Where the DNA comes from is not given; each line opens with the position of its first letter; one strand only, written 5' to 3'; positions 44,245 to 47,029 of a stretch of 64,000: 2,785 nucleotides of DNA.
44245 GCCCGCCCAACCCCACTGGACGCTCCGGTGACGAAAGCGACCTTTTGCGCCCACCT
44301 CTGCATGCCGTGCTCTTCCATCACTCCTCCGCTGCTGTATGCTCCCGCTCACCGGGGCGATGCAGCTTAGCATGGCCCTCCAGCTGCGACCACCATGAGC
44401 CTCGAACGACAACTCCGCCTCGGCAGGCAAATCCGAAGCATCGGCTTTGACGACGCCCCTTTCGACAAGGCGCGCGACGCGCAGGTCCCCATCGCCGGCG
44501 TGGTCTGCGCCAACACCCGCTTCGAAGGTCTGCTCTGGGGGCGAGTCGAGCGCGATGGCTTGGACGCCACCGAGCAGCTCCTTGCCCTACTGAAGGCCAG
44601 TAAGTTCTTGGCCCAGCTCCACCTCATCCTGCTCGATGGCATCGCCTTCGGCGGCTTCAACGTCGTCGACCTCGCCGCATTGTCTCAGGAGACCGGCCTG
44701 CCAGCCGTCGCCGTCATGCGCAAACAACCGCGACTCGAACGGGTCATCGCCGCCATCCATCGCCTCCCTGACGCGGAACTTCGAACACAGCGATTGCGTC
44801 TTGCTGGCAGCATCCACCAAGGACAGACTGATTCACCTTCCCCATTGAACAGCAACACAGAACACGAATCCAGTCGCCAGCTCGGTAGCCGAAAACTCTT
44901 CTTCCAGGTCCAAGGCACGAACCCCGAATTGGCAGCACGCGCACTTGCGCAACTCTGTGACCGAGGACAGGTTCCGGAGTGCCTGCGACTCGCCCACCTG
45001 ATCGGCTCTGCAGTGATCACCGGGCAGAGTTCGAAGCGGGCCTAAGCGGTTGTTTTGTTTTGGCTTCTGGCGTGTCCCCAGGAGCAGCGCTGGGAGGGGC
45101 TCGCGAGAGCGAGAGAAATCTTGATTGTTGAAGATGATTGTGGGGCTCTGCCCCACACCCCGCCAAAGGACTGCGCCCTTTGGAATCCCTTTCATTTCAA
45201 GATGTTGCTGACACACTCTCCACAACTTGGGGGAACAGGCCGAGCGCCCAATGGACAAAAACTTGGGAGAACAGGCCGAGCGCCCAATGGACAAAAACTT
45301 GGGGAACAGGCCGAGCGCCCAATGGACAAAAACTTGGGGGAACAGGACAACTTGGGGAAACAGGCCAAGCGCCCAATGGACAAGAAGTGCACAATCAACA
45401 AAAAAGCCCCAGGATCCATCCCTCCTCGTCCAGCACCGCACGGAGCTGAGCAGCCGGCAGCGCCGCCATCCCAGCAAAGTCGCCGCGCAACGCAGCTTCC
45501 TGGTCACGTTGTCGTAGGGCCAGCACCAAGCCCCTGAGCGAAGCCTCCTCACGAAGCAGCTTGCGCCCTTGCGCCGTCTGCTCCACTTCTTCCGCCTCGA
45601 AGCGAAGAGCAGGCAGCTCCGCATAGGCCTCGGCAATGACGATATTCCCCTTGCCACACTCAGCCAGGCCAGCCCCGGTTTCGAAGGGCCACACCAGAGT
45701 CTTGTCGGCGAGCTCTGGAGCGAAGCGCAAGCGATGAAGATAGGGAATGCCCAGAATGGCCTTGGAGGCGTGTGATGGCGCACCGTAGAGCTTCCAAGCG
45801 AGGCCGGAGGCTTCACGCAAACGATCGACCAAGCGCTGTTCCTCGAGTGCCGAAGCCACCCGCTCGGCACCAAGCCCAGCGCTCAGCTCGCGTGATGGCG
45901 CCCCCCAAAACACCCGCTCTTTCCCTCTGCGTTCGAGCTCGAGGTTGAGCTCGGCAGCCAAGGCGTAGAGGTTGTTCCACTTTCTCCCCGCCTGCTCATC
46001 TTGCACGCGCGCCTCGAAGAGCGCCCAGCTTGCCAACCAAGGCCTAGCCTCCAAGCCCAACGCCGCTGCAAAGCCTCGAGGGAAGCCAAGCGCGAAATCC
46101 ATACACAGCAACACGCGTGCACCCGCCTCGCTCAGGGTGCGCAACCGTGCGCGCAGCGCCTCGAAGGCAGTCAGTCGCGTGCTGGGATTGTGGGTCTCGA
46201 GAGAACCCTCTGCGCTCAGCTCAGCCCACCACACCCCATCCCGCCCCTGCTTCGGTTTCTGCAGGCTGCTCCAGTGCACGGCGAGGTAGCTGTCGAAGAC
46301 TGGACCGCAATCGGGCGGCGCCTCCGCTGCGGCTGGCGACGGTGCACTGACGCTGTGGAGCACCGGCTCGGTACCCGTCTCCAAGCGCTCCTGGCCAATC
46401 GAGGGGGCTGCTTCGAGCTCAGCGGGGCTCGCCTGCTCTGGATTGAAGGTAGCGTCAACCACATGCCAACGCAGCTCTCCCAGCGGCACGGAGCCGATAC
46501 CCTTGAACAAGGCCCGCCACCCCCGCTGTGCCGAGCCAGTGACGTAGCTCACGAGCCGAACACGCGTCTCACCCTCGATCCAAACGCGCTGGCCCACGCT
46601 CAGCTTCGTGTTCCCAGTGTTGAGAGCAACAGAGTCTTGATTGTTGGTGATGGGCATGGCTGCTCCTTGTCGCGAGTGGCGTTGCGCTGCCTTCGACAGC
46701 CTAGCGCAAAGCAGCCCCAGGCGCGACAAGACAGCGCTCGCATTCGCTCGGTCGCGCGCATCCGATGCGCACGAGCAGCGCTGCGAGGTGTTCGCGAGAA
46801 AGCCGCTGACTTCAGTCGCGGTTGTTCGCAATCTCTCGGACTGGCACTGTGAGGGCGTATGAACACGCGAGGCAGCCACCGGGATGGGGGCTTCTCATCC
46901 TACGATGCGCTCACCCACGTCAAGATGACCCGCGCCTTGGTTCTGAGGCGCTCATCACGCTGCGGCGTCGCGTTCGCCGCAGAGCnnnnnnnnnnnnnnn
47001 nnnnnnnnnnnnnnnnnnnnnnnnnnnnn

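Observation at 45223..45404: Dispersed 36-nt repeat family forming spacer-less tandem arrays at several loci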

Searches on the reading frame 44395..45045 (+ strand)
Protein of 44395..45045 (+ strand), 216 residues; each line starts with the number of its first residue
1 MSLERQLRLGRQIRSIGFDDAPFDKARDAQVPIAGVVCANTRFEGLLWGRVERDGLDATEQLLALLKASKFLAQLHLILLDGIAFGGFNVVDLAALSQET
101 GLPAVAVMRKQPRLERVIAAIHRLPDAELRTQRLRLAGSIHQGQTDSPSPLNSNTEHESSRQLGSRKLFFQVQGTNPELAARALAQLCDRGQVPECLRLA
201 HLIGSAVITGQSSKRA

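Call 11: search_protein_families(library=pfam, proteins=[window:44395-45045:+])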
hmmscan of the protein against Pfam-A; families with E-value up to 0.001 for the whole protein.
window:44395-45045:+ (216 aa): 1 family
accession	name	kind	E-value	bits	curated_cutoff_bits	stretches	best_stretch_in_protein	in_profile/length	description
PF01949.23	Endo_dU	-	3e-51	173.8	32.7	1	12-207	2-181/182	Endonuclease dU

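Call 20: find_encoding_contigs(protein=window:44395-45045:+, flank=3000, max_places=10)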
Protein window:44395-45045:+ (216 aa): 1 contig read that carries it; 1 place shown.
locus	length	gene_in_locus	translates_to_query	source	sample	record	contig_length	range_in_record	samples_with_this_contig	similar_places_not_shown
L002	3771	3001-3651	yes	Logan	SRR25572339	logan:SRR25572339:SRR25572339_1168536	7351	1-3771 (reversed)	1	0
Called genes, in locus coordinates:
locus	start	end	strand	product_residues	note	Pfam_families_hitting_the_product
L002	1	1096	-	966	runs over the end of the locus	PF03176:MMPL, PF00873:ACR_tran (weak), PF03176:MMPL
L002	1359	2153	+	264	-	PF00160:Pro_isomerase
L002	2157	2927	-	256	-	PF00106:adh_short, PF01370:Epimerase, PF08659:KR, PF13460:NAD_binding_10, PF13561:adh_short_C2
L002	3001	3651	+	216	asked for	PF01949:Endo_dU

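Call 66: list_cluster_members(proteins=[window:44395-45045:+, window:42753-43547:+, window:43551-44321:-, window:23884-25242:-, P0011, P0006, P0009, P0001, P0003])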
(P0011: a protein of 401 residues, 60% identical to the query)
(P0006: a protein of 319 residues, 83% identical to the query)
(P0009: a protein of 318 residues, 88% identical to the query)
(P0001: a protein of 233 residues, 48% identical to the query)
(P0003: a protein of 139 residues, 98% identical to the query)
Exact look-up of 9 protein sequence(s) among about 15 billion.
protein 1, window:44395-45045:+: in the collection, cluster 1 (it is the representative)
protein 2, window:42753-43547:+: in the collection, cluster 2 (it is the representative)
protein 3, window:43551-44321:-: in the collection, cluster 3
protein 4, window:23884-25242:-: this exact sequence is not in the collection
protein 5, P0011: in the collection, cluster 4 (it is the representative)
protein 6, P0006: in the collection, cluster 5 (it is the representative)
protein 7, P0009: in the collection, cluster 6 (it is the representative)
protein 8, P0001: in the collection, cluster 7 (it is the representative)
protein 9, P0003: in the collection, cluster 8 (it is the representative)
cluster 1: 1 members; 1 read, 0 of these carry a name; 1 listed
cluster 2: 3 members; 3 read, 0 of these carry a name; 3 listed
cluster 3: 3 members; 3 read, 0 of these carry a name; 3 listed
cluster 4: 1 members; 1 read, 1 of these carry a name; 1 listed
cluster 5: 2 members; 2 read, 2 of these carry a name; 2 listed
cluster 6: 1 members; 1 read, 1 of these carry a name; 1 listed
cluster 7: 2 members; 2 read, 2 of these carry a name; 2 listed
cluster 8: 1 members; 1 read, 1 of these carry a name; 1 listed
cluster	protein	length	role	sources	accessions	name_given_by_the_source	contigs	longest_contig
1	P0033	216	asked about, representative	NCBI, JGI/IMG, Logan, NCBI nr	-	-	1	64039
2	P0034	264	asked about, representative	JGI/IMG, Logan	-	-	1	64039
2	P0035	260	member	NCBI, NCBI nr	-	-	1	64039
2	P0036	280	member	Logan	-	-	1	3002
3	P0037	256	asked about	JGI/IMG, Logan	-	-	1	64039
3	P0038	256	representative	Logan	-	-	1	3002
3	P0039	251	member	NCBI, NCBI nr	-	-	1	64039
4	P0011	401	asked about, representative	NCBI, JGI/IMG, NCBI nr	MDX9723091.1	MAG: sugar phosphate nucleotidyltransferase [Myxococcota bacterium] | mannose-1-phosphate guanylyltransferase | sugar phosphate nucleotidyltransferase [Myxococcota bacterium]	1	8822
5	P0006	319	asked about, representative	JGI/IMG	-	activator of 2-hydroxyglutaryl-CoA dehydratase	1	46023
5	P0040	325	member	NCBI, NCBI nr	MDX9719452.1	MAG: acyl-CoA dehydratase activase [Myxococcota bacterium] | acyl-CoA dehydratase activase [Myxococcota bacterium]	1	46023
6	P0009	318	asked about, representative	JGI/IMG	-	signal transduction histidine kinase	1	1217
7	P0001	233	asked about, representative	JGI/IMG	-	hypothetical protein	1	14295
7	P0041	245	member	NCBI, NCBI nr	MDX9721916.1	MAG: hypothetical protein RBU37_14300 [Myxococcota bacterium] | hypothetical protein [Myxococcota bacterium]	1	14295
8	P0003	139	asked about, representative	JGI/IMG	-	hypothetical protein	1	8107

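Call 80: find_encoding_contigs(protein=P0038, flank=3000, max_places=5)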
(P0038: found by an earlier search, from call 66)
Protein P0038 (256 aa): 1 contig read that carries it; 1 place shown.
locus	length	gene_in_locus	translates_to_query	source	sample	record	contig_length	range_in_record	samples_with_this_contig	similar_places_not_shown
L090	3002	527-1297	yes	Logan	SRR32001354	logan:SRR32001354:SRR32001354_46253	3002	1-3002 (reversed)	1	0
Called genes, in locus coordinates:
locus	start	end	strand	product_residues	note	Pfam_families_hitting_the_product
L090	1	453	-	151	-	?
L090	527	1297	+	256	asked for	PF00106:adh_short, PF01370:Epimerase, PF08659:KR, PF13460:NAD_binding_10, PF13561:adh_short_C2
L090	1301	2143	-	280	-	PF00160:Pro_isomerase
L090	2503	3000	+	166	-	?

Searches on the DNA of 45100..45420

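Call 73: search_rna_families(source=window, start=45100, end=45420, threshold=evalue, max_evalue=1)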
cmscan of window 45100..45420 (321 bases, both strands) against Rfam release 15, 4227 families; matches with E-value up to 1: 0.
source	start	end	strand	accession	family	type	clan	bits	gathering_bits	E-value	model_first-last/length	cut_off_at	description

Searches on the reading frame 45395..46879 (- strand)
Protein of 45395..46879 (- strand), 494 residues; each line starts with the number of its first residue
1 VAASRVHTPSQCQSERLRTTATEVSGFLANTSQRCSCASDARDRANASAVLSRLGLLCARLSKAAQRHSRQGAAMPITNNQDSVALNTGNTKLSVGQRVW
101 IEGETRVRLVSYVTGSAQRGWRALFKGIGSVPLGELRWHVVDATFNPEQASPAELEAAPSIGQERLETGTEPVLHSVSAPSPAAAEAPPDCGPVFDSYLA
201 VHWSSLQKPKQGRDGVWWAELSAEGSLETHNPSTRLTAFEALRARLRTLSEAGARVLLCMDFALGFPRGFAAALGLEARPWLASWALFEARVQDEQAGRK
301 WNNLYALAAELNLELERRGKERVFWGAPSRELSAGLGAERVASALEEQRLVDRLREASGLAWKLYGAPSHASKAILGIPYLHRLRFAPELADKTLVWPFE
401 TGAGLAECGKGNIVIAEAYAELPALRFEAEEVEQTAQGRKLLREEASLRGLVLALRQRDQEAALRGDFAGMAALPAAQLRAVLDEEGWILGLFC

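Call 11: search_protein_families(library=pfam, proteins=[window:45395-46879:-])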
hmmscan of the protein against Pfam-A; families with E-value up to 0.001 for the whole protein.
window:45395-46879:- (494 aa): 0 families

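Call 84: find_encoding_contigs(protein=window:45395-46657:-, flank=3000, max_places=10)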
Protein window:45395-46657:- (420 aa): 1 contig read that carries it; 1 place shown.
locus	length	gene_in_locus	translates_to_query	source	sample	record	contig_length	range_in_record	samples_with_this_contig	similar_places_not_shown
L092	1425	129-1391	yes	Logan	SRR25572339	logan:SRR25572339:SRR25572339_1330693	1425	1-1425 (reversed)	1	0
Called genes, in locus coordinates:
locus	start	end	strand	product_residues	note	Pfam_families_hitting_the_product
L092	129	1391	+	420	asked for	-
